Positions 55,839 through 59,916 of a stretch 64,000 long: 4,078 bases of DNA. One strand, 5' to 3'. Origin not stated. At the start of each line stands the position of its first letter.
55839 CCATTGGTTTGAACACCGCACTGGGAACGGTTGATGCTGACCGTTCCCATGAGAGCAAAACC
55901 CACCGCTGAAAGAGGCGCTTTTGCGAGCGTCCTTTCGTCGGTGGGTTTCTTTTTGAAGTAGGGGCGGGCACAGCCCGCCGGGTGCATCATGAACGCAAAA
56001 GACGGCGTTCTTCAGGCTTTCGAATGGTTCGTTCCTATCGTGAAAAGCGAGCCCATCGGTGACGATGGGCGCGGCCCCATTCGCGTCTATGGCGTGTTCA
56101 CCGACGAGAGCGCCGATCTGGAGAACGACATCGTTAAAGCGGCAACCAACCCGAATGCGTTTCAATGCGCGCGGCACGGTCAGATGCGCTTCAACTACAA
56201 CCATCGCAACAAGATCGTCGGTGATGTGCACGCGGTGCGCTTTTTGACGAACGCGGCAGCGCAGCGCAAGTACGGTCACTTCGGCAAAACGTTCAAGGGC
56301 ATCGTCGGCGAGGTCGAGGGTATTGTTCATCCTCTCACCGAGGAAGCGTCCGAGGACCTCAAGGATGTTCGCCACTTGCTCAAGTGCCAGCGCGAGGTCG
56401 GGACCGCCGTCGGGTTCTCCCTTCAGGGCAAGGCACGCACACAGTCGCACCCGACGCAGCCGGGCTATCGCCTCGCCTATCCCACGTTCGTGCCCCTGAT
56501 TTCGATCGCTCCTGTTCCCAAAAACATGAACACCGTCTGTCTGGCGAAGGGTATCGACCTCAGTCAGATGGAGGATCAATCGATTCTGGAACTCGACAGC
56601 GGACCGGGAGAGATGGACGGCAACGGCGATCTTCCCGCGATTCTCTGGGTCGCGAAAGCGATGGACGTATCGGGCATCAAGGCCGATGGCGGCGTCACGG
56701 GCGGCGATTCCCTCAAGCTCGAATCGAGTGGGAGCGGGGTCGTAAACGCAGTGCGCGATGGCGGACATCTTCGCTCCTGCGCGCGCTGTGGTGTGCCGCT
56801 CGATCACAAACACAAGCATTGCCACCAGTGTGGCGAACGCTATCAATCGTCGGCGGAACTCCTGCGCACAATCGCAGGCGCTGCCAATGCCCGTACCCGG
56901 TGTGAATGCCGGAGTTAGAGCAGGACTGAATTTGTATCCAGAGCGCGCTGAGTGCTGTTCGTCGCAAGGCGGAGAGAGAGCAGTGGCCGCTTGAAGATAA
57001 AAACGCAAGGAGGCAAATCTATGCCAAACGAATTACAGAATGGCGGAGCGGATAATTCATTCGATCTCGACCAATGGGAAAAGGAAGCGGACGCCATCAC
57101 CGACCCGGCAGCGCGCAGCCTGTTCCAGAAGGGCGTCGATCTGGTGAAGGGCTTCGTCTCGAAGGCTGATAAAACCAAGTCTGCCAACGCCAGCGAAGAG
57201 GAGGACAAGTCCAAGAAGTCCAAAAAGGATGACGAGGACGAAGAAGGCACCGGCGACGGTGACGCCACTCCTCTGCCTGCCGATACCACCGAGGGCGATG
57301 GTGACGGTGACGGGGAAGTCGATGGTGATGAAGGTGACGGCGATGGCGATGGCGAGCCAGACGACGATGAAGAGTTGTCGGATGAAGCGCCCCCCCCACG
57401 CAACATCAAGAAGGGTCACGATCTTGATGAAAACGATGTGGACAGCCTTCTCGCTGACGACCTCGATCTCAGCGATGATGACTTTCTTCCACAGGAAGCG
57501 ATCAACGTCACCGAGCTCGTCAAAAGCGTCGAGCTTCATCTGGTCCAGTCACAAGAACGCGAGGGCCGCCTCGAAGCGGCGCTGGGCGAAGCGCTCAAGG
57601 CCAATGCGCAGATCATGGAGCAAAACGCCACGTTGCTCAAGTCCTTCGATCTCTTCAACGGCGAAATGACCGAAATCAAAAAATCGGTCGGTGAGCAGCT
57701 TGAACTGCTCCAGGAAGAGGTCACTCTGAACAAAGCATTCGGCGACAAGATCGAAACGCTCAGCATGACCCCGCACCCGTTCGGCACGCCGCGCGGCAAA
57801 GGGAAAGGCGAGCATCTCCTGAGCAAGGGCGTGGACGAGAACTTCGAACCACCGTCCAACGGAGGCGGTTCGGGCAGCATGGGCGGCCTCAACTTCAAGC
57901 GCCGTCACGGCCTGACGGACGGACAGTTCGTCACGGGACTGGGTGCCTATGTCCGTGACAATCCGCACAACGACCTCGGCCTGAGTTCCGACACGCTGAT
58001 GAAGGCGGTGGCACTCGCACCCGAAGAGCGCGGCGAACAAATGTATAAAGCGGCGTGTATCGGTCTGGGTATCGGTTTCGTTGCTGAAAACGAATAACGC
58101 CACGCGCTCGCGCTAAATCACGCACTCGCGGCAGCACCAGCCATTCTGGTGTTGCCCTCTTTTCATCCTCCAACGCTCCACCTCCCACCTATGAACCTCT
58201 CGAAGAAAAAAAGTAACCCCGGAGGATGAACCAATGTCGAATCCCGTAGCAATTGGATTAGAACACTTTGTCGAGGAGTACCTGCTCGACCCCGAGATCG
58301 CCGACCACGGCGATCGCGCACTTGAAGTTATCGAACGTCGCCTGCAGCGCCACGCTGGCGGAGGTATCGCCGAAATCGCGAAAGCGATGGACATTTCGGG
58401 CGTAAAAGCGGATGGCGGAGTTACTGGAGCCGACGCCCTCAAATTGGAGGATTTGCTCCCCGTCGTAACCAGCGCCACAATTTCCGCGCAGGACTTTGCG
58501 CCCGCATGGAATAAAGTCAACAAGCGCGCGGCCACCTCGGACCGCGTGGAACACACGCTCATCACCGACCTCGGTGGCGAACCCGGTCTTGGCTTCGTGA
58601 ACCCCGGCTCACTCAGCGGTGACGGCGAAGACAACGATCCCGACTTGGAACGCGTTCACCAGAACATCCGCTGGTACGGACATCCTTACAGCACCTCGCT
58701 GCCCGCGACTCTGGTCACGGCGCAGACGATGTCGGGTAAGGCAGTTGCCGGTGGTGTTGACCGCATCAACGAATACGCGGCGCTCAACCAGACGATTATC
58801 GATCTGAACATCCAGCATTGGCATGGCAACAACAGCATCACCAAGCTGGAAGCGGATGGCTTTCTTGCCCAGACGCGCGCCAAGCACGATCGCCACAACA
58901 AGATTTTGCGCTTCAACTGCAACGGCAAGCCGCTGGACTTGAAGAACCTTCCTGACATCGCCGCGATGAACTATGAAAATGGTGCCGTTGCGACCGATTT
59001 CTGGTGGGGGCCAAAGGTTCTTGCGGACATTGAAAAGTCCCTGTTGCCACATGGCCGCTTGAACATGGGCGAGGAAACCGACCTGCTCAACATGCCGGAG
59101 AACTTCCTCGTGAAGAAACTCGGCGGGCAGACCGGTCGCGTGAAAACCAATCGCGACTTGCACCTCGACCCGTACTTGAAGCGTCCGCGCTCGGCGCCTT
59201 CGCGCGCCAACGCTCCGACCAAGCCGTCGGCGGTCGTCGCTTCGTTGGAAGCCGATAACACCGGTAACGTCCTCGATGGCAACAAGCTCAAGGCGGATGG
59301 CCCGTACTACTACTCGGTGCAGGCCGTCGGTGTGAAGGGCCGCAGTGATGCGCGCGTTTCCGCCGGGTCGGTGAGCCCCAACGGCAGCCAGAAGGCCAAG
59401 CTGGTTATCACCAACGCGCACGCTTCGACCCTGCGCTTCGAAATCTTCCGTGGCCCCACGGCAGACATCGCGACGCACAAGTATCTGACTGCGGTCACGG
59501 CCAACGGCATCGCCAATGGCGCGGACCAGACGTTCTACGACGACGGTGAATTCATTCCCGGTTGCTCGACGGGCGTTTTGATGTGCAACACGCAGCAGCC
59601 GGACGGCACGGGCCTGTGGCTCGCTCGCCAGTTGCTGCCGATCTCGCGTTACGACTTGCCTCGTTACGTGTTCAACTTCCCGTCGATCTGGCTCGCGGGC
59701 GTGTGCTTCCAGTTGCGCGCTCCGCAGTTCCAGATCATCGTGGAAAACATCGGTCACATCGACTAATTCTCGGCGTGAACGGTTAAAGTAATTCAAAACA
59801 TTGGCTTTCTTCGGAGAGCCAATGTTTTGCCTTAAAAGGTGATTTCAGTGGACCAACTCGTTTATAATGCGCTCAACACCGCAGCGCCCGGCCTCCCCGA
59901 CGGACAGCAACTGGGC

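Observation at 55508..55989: Consensus promoter, 155-nt non-coding leader and strong terminator directly in front of the capsid module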

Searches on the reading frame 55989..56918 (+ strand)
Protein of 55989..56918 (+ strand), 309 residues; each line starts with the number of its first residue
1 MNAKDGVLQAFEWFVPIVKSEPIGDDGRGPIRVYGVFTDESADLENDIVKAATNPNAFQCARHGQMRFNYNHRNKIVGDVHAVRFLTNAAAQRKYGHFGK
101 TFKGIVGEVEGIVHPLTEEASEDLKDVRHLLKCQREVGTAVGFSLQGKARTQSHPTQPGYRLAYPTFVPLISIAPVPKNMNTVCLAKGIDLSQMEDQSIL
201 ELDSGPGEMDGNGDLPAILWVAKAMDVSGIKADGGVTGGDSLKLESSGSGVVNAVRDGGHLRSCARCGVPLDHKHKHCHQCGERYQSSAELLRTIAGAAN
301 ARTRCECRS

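Call 10: search_protein_families(library=phrogs, proteins=[window:55989-56918:+])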
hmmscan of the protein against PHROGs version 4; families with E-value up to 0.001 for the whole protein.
window:55989-56918:+ (309 aa): 0 families

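Call 16: search_protein_families(library=pfam, proteins=[window:55989-56918:+], max_evalue=0.01)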
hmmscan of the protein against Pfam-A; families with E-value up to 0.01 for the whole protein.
window:55989-56918:+ (309 aa): 1 family
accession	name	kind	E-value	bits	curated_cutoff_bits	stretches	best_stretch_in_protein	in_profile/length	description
PF12773.13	DZR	-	0.0023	18.5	27.3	1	263-286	14-35/45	Double zinc ribbon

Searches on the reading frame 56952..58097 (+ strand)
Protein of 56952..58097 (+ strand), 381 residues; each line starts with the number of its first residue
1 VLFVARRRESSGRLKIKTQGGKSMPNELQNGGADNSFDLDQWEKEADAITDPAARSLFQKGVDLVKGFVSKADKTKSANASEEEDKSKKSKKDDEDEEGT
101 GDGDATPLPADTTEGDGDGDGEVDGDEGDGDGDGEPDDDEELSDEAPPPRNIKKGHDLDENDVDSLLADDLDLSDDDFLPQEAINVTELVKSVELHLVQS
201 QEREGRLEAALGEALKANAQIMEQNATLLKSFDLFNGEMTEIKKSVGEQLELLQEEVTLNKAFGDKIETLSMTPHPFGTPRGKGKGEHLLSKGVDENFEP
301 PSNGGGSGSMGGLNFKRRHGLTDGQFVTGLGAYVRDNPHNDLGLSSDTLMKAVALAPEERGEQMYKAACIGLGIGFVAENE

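Call 10: search_protein_families(library=phrogs, proteins=[window:56952-58097:+])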
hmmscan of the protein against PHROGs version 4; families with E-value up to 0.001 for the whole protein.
window:56952-58097:+ (381 aa): 0 families

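Call 16: search_protein_families(library=pfam, proteins=[window:56952-58097:+], max_evalue=0.01)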
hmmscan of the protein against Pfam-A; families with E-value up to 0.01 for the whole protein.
window:56952-58097:+ (381 aa): 1 family
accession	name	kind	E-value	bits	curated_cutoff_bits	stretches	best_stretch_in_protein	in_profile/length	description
PF24999.1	LAMB4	-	0.0053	17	27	1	216-261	19-63/66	Laminin subunit beta-4-like domain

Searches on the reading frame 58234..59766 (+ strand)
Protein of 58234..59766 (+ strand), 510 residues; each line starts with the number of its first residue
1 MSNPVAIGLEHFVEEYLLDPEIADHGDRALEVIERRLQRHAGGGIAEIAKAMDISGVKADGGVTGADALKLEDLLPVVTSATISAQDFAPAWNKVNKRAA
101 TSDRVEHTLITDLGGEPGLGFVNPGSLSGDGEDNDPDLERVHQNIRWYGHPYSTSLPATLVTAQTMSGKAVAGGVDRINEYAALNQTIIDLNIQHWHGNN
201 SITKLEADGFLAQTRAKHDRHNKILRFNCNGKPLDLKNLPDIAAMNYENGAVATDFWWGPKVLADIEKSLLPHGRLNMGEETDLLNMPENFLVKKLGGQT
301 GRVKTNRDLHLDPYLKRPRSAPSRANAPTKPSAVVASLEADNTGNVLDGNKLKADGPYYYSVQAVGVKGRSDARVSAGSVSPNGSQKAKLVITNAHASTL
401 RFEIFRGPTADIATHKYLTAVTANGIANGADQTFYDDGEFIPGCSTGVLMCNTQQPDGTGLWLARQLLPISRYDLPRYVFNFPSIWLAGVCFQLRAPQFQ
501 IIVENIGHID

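Call 10: search_protein_families(library=phrogs, proteins=[window:58234-59766:+])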
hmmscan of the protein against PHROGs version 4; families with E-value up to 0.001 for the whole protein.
window:58234-59766:+ (510 aa): 1 family
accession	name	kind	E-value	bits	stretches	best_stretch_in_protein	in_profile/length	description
phrog_752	-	head and packaging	5.5e-34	118.9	1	46-508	19-470/475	major head protein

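Call 11: search_dna_similar(query=window:58234-59766:+, collection=phages, mode=protein, max_rows=25)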
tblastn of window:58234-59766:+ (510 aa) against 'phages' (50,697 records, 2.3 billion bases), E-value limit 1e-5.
No match.

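Call 14: find_related_loci(query=window:58234-59766:+, collection=viral_contigs, flank=6000)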
Query window:58234-59766:+ (510 aa) in viral_contigs; peptide patterns used: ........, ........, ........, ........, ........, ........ (x = any residue, [..] = any of these).
12 stretches matched a pattern, but none encodes a relative of the query by tblastn (E <= 1e-3).

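Call 15: find_homologous_proteins(query=window:58234-59766:+)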
Query window:58234-59766:+ (510 aa): 1 proteins with E <= 0.001 among 8000 candidates.
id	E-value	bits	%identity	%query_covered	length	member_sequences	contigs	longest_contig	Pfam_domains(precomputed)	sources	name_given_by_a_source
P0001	0.0e+0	1175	100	100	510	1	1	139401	-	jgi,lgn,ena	jgi:hypothetical protein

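Call 16: search_protein_families(library=pfam, proteins=[window:58234-59766:+], max_evalue=0.01)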
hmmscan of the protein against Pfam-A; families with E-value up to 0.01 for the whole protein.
window:58234-59766:+ (510 aa): 1 family
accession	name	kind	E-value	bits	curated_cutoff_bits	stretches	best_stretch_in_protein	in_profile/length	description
PF02753.23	PapD_C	-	0.008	16.9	22.8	0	356-403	5-53/63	Pili assembly chaperone PapD, C-terminal domain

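Call 17: find_encoding_contigs(protein=P0001, flank=10000, max_places=6)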
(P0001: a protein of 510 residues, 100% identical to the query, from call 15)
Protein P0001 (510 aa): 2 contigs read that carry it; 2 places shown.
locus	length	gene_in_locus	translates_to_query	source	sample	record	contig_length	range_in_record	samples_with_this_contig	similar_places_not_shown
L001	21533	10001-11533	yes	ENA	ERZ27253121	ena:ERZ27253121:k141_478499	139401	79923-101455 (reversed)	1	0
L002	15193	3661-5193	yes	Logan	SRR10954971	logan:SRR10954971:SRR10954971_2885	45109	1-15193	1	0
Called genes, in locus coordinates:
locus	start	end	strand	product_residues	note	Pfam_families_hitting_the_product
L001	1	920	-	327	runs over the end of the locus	-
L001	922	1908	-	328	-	PF02195:ParB_N, PF17762:HTH_ParB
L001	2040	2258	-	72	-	-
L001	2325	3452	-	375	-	PF01507:PAPS_reduct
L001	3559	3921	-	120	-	-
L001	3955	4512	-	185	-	-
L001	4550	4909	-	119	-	-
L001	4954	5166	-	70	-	-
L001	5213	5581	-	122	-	-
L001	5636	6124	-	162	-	-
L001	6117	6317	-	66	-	-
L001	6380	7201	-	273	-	-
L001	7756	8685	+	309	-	-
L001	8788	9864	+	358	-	-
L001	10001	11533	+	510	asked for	-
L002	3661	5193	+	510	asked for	-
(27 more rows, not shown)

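Call 37: search_protein_representatives(protein=window:58234-59766:+)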
Query: 510 residues. Proteins with E-value up to 0.001 (for the whole library): 150; up to 1e-10: 29; up to 1e-30: 13. The best 150 are listed.
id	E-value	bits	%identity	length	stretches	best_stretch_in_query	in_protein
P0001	0.0e+00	1174.9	100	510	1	1-510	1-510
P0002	2.7e-94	333.3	41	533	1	46-508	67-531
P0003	1.4e-82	294.7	37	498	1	42-509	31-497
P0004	1.9e-63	231.5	36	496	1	46-508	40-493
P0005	1.2e-62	228.8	52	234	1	281-508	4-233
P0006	2.6e-60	221.1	31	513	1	37-509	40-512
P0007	1.1e-59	219.0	33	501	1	48-508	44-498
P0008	1.6e-59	218.5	32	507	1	49-509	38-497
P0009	2.9e-55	204.5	32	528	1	46-509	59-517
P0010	5.0e-50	187.2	30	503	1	48-510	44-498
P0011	3.9e-39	151.3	30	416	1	48-381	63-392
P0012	8.2e-35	137.0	52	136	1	121-254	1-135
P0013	4.8e-33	131.2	50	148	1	298-446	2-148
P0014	8.6e-22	94.1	43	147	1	367-509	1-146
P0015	2.5e-19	86.0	27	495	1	46-507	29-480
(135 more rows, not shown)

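Call 44: find_related_loci(query=A4, collection=viral_contigs, flank=8000)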
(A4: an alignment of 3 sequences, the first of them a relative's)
Query A4 (510 aa) in viral_contigs; peptide patterns used: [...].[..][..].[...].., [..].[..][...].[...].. (x = any residue, [..] = any of these).
50 stretches matched a pattern, but none encodes a relative of the query by tblastn (E <= 1e-3).

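Call 45: find_related_loci(query=A4, collection=metagenome_contigs, flank=8000)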
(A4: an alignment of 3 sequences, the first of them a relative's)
Query A4 (510 aa) in metagenome_contigs; peptide patterns used: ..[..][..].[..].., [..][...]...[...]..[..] (x = any residue, [..] = any of these).
301 stretches matched a pattern; 1 encode a relative of the query (tblastn E <= 1e-3); 1 distinct loci.
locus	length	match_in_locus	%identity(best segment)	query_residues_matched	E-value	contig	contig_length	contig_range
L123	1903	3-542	46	332-507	1e-44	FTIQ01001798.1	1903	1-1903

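Call 46: find_homologous_proteins(query=A2, max_evalue=1e-10)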
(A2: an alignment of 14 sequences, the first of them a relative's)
Query A2 (14 sequences) (510 aa, profile of the alignment): 1 proteins with E <= 1e-10 among 8000 candidates.
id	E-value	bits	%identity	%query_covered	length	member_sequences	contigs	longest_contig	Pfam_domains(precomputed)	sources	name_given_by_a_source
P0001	4.3e-202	690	100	100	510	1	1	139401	-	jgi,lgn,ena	jgi:hypothetical protein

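Call 47: find_encoding_contigs(protein=P0002, flank=8000, max_places=3)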
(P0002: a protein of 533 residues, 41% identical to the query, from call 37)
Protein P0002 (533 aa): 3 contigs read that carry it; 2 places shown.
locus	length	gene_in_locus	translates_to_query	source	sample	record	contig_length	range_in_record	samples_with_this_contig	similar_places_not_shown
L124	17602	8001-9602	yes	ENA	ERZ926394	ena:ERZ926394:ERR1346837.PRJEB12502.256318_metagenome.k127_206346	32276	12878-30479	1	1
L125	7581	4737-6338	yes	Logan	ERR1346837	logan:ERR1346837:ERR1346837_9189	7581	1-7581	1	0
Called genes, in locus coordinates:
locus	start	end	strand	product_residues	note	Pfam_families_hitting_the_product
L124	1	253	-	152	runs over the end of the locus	-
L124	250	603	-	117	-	-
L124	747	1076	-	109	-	-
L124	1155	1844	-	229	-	PF27050:Phage_P22_Y8K6 (weak)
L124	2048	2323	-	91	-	-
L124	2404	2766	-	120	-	-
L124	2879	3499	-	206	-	PF01624:MutS_I, PF27050:Phage_P22_Y8K6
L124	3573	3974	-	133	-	-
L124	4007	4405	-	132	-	-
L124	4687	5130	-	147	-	-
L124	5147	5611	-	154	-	-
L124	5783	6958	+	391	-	-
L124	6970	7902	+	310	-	-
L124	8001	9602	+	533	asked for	-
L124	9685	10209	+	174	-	-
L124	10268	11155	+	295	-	-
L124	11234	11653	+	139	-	-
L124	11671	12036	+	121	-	-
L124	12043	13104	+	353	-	-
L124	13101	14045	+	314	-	-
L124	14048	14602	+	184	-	-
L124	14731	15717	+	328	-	-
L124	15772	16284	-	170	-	-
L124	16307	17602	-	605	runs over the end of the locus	-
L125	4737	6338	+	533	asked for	-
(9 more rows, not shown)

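Call 50: find_encoding_contigs(protein=P0003, flank=8000, max_places=2)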
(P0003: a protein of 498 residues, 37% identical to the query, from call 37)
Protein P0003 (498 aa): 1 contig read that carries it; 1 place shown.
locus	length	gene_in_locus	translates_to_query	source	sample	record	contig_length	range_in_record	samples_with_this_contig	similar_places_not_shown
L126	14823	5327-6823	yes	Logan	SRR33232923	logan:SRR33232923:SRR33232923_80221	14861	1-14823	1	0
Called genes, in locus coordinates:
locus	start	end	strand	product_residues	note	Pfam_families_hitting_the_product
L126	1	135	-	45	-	?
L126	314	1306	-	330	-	-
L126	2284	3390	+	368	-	-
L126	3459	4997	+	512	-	-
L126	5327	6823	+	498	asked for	-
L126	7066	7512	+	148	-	-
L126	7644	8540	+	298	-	-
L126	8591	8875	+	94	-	-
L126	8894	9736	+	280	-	-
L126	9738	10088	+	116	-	-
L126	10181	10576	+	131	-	-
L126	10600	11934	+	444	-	-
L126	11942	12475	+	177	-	-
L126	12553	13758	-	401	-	PF12323:HTH_OrfB_IS605, PF01385:OrfB_IS605, PF07282:Cas12f1-like_TNB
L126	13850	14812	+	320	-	PF18906:Phage_tube_2 (weak)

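Call 58: find_encoding_contigs(protein=P0004, flank=8000, max_places=2)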
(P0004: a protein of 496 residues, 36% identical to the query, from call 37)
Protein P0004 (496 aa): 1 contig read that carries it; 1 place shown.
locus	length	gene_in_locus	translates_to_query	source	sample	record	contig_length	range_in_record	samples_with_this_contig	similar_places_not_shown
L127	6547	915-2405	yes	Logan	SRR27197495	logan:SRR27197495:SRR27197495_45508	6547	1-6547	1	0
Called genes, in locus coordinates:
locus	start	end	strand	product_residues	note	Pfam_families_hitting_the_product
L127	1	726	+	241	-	?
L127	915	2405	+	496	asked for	-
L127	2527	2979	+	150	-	-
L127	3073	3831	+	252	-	-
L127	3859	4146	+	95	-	-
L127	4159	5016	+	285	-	-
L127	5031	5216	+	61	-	-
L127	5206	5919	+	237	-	-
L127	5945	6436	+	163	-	-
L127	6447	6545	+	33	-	?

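Call 59: find_encoding_contigs(protein=P0006, flank=8000, max_places=2)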
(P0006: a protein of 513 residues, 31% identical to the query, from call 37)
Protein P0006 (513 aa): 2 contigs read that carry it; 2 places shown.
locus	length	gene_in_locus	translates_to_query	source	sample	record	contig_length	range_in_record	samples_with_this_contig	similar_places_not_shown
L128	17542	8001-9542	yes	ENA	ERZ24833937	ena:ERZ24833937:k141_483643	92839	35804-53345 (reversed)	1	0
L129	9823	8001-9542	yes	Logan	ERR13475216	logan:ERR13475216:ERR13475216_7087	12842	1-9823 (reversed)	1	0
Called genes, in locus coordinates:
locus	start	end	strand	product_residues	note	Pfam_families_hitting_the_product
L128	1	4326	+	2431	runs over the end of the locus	PF28553:WH_1, PF28554:DUF8437, PF00176:SNF2-rel_dom (faint), PF28555:Helicase_dom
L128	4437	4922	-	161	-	-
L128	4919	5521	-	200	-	-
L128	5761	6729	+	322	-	-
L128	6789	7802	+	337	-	-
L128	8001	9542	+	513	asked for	-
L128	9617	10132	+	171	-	-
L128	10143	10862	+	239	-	-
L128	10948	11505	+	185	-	-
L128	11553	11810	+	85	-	-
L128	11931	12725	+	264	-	-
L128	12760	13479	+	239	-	-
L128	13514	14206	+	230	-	-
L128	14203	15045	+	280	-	-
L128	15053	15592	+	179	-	-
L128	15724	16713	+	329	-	-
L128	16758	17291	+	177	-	-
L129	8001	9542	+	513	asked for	-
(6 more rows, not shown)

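Call 62: find_encoding_contigs(protein=P0007, flank=8000, max_places=2)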
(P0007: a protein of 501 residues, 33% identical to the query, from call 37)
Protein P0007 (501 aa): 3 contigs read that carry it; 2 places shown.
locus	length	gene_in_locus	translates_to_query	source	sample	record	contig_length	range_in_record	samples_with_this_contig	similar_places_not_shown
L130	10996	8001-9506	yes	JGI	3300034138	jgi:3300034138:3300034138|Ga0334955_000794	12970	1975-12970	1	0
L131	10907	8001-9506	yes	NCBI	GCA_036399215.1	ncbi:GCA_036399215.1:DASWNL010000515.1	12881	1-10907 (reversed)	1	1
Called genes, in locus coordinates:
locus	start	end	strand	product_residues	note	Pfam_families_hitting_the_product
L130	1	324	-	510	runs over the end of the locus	PF00145:DNA_methylase (weak)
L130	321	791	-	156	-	-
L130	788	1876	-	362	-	PF07505:DUF5131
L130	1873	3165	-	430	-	-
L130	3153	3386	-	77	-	-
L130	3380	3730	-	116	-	-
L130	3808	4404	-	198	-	-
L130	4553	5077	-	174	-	-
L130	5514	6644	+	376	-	-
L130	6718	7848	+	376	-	-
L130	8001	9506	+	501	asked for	-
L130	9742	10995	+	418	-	?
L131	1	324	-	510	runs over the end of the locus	PF00145:DNA_methylase (weak)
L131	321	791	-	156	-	-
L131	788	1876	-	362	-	PF07505:DUF5131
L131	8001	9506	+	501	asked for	-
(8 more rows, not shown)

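Call 63: find_encoding_contigs(protein=P0008, flank=8000, max_places=2)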
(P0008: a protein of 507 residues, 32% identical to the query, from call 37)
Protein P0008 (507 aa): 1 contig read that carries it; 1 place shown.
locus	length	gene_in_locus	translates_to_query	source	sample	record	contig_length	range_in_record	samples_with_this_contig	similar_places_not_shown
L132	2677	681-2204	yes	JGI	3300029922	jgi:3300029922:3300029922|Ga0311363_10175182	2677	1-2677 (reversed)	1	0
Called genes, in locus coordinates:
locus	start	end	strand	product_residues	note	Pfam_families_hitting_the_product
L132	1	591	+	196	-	?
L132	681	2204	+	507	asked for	-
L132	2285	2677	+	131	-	?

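Call 80: search_protein_families(library=pfam, proteins=[L128:4919-5521:-, L124:4687-5130:-, L130:3808-4404:-, L124:5147-5611:-, L128:4437-4922:-, L130:4553-5077:-], max_evalue=0.1)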
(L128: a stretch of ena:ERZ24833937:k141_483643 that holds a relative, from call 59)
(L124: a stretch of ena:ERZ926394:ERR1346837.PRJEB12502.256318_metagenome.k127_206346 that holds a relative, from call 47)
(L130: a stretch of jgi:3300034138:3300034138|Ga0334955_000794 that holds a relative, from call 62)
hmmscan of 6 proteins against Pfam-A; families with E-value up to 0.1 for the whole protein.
L128:4919-5521:- (200 aa): 0 families

L124:4687-5130:- (147 aa): 0 families

L130:3808-4404:- (198 aa): 0 families

L124:5147-5611:- (154 aa): 0 families

L128:4437-4922:- (161 aa): 1 family
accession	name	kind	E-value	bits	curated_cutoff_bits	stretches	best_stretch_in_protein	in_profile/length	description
PF14309.11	DUF4378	-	0.099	13.4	25.7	0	51-117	78-135/166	Domain of unknown function (DUF4378)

L130:4553-5077:- (174 aa): 0 families

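Call 81: search_protein_families(library=phrogs, proteins=[L128:4919-5521:-, L124:4687-5130:-, L130:3808-4404:-, L124:5147-5611:-, L128:4437-4922:-, L130:4553-5077:-], max_evalue=0.1)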
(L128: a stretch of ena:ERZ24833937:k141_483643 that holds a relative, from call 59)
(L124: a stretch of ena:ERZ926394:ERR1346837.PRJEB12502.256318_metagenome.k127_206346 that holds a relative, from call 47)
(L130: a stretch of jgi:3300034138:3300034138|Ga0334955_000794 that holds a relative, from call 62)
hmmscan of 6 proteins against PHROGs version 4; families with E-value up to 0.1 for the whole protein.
L128:4919-5521:- (200 aa): 0 families

L124:4687-5130:- (147 aa): 0 families

L130:3808-4404:- (198 aa): 0 families

L124:5147-5611:- (154 aa): 0 families

L128:4437-4922:- (161 aa): 1 family
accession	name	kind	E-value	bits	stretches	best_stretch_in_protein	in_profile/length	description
phrog_20384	-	unknown function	0.03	15.5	1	43-95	28-80/84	-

L130:4553-5077:- (174 aa): 0 families

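Call 84: find_related_loci(query=A4, collection=genome_contigs, flank=8000)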
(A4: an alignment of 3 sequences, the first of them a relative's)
Query A4 (510 aa) in genome_contigs; peptide patterns used: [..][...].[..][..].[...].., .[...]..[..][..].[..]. (x = any residue, [..] = any of these).
104 stretches matched a pattern, but none encodes a relative of the query by tblastn (E <= 1e-3).

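Call 85: find_encoding_contigs(protein=P0009, flank=8000, max_places=2)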
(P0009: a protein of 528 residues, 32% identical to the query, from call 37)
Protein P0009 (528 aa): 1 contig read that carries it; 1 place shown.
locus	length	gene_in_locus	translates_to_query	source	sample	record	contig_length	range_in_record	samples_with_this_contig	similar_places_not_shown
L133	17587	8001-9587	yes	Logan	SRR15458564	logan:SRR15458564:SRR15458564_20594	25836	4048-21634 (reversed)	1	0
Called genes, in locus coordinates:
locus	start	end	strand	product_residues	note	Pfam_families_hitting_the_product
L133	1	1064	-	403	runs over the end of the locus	-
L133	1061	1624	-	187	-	-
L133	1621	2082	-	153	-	-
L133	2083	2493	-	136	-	-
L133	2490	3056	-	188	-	PF27459:YoqU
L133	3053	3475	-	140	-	-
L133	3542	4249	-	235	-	PF22769:DCD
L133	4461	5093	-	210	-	PF07638:Sigma70_ECF (weak), PF08281:Sigma70_r4_2, PF04545:Sigma70_r4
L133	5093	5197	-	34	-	-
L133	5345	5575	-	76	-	-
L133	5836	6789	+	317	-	-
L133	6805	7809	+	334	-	-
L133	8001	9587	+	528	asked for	-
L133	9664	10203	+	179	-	-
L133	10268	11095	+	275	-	-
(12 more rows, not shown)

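Call 103: find_related_loci(query=A6, collection=viral_contigs, flank=7000)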
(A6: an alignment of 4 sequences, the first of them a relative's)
Query A6 (513 aa) in viral_contigs; peptide patterns used: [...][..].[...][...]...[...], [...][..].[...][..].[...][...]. (x = any residue, [..] = any of these).
62 stretches matched a pattern, but none encodes a relative of the query by tblastn (E <= 1e-3).

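Call 104: find_related_loci(query=A6, collection=genome_contigs, flank=7000)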
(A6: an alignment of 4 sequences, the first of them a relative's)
Query A6 (513 aa) in genome_contigs; peptide patterns used: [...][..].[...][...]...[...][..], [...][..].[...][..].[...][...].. (x = any residue, [..] = any of these).
128 stretches matched a pattern; 2 encode a relative of the query (tblastn E <= 1e-3); 2 distinct loci.
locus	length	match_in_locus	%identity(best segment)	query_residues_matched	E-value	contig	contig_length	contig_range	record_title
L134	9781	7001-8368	32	51-511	1e-69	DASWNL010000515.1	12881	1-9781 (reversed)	MAG TPA_asm: Abditibacteriaceae bacterium isolate SMAG_U3413 k141_694656, whole genome shotgun sequence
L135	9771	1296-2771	31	2-511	1e-66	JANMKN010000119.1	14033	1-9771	MAG: Abditibacteriaceae bacterium isolate OTE_64_metabat_168 OTE_64_k141_959560, whole genome shotgun sequence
